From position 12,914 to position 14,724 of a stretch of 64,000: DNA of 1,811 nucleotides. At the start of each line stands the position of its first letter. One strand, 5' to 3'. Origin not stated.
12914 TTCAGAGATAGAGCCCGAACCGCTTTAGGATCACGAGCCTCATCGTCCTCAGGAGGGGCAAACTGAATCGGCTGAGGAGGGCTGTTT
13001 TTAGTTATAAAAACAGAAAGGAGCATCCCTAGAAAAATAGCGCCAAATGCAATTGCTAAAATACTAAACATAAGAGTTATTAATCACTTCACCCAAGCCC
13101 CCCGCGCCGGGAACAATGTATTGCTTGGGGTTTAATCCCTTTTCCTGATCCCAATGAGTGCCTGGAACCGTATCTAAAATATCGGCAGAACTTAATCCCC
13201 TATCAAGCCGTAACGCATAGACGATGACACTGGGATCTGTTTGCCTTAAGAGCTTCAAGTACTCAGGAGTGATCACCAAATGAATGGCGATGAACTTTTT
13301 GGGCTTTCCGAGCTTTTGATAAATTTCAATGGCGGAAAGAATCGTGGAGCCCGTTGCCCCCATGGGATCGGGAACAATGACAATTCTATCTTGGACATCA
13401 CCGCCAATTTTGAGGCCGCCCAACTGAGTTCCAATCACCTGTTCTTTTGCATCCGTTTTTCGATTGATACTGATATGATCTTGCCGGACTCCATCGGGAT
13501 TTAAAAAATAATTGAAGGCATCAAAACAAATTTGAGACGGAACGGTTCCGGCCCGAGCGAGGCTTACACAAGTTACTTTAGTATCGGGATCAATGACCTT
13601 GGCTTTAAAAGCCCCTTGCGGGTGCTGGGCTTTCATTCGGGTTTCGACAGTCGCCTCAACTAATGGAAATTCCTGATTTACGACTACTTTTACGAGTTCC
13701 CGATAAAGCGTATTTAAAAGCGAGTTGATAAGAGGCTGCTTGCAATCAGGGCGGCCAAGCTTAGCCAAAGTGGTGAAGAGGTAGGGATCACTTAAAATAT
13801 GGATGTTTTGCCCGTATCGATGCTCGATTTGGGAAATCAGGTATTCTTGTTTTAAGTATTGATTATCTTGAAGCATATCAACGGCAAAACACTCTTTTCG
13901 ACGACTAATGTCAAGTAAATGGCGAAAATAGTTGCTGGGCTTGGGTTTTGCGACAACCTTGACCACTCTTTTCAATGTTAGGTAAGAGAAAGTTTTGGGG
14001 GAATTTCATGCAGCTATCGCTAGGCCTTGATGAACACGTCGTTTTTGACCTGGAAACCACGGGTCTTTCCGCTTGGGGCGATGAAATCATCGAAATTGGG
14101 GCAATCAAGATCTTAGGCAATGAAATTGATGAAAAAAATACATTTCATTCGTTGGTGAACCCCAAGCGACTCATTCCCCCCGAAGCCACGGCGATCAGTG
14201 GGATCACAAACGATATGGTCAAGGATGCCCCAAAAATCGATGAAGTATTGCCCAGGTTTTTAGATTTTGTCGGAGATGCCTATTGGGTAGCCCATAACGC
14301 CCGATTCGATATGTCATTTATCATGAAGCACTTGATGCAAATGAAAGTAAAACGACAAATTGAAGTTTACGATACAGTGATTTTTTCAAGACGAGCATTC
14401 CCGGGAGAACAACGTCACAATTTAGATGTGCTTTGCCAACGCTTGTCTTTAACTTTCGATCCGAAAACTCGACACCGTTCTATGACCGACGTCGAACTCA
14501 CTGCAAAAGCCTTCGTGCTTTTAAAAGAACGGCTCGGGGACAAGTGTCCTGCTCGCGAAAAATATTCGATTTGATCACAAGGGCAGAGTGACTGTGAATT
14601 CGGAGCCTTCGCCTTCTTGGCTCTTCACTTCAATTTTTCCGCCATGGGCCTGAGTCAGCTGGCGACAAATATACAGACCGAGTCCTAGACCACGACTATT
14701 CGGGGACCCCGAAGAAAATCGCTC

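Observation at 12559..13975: Translationally coupled UPRTase-like gene and membrane-anchored restriction-endonuclease-fold protein upstream of def-aceE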

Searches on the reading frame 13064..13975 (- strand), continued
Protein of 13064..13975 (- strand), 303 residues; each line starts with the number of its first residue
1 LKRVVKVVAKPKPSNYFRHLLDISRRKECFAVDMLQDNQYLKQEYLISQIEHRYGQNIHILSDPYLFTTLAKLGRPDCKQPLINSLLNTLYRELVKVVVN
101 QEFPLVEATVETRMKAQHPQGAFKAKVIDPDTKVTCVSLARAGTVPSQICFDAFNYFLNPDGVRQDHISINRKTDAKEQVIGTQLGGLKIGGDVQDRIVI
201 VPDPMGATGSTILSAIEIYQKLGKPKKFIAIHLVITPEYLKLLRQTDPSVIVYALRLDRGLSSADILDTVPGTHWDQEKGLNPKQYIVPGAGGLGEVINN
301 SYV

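Call 78: search_solved_structures(query=A2, max_evalue=0.001, show_alignments=3)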
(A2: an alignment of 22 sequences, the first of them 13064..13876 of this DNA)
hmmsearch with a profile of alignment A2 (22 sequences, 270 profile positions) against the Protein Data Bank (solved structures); distinct sequences matched with E-value up to 0.001: 11.
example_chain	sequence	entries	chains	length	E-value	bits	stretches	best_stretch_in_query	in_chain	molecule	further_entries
1i5e_A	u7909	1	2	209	1.7e-09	40.7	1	155-231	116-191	URACIL PHOSPHORIBOSYLTRANSFERASE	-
2ehj_A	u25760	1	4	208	3e-09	39.9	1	156-232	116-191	Uracil phosphoribosyltransferase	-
3dmp_A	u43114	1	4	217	4.1e-09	39.5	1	160-232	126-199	Uracil phosphoribosyltransferase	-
6wn8_A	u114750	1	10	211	9.2e-09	38.3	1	156-231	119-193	Uracil phosphoribosyltransferase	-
1bd3_D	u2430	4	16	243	2.4e-08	37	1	128-230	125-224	URACIL PHOSPHORIBOSYLTRANSFERASE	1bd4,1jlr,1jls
7rh8_A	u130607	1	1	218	2.9e-08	36.7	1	151-232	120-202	Uracil phosphoribosyltransferase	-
1upf_D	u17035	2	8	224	3.3e-08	36.5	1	129-228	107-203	URACIL PHOSPHORIBOSYLTRANSFERASE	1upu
2e55_A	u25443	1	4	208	4.6e-08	36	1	160-225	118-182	Uracil phosphoribosyltransferase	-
1o5o_A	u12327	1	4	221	1.7e-07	34.1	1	162-231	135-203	Uracil phosphoribosyltransferase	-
5e38_A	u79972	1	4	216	4.9e-06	29.4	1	160-232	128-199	Uracil phosphoribosyltransferase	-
1v9s_A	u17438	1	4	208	6.8e-05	25.6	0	155-225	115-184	uracil phosphoribosyltransferase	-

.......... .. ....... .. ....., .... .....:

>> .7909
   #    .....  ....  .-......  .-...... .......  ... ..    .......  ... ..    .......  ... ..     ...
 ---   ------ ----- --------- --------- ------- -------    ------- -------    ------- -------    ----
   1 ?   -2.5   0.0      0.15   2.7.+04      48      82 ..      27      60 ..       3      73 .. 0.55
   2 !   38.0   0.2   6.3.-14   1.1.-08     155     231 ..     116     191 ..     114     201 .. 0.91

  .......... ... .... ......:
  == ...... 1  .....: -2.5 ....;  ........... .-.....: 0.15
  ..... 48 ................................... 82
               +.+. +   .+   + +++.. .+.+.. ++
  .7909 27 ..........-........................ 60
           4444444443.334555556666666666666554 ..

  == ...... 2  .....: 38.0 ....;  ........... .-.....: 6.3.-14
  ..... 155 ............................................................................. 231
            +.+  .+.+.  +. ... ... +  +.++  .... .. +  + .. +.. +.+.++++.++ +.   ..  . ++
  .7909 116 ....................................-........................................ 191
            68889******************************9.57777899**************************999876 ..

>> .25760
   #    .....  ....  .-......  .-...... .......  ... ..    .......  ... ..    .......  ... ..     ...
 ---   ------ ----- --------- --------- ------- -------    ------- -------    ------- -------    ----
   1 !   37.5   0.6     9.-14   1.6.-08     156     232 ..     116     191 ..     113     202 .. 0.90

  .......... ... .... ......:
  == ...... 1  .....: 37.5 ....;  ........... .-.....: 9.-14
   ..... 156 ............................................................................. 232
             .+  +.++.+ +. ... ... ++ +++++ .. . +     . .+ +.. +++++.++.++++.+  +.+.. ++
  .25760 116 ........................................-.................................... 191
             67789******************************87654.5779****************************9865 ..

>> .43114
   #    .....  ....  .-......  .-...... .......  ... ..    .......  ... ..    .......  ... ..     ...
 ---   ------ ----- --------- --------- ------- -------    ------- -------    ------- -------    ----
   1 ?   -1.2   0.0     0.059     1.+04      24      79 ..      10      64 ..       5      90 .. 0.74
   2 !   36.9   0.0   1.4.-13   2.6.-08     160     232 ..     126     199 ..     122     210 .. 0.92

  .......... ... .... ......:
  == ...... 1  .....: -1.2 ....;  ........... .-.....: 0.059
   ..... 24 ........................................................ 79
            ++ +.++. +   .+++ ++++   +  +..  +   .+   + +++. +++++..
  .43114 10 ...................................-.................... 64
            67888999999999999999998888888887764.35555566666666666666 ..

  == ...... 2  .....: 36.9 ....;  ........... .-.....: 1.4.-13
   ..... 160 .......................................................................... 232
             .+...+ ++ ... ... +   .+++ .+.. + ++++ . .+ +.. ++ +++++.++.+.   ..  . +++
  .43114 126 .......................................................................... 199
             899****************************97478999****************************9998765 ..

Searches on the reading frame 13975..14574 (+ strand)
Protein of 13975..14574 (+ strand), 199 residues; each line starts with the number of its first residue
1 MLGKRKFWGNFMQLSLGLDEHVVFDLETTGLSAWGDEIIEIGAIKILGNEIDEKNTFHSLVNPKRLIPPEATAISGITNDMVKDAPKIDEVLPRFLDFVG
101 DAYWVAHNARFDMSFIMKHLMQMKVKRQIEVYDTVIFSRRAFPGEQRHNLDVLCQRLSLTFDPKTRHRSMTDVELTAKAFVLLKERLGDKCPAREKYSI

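Call 3: search_protein_families(library=pfam, proteins=[window:13975-14574:+], max_evalue=1)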
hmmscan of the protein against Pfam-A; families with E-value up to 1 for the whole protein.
window:13975-14574:+ (199 aa): 4 families
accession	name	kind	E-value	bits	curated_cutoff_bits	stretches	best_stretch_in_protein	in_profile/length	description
PF00929.31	RNase_T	-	1.3e-43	149.8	24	1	22-180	1-164/164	Exonuclease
PF01612.26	DNA_pol_A_exo1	-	0.0002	21.6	23.6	1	101-159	74-129/173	3'-5' exonuclease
PF16473.11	Rv2179c-like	-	0.00028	21.1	27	1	21-135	2-138/177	3'-5' exoribonuclease Rv2179c-like domain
PF13482.12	RNase_H_2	-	0.0039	17.6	22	1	23-133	2-91/165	RNase_H superfamily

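Call 49: search_protein_families(library=padloc, proteins=[window:13975-14574:+], max_evalue=0.1)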
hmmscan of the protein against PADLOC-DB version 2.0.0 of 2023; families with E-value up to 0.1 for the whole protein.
window:13975-14574:+ (199 aa): 5 families
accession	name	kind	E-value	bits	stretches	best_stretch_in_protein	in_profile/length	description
PDLC01247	DEDDh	-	3.7e-43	145.5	1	22-180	1-138/139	"CAS-I,CAS-II,CAS-III,CAS-IV,CAS-V,CAS-VI; associated"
PDLC05027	PDC-S48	-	1e-27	95.3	1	21-186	6-169/411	-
PDLC05028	PDC-S48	-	4.8e-21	72.9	1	21-178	20-174/512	-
PDLC03817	RTasSbcB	-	0.00074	16.6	1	21-122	2-110/436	DRT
PDLC03802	RTasHel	-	0.0026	14.7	1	22-177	402-509/675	DRT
